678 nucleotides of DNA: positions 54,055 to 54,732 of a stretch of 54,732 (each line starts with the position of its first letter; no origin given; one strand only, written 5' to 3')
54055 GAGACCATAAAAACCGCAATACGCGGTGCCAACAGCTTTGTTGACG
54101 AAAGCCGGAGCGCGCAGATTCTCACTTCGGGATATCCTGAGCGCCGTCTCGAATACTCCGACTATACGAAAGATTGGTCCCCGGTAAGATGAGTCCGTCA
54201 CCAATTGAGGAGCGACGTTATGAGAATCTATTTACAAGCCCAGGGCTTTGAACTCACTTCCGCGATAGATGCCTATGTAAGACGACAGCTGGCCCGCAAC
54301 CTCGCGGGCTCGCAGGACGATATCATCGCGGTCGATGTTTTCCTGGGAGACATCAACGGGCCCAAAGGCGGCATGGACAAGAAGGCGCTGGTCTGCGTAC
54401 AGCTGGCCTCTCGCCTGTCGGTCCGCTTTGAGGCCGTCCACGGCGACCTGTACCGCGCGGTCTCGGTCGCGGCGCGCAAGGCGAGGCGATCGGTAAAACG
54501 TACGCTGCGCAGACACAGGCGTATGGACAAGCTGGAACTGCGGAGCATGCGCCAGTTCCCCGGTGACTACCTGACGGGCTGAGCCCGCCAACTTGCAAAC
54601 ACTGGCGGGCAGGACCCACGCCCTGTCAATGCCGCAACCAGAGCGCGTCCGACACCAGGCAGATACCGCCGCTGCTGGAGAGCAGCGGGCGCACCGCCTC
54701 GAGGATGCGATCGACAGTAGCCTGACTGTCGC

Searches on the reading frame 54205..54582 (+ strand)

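Call 12: search_protein_families(library=pfam, proteins=[window:54205-54582:+])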
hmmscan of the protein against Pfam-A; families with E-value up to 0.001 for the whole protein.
window:54205-54582:+ (125 aa): 1 family
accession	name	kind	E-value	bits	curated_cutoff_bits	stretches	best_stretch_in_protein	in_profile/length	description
PF02482.25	Ribosomal_S30AE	-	3.1e-08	34.7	23.7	1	10-104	3-87/88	Sigma 54 modulation protein / S30EA ribosomal protein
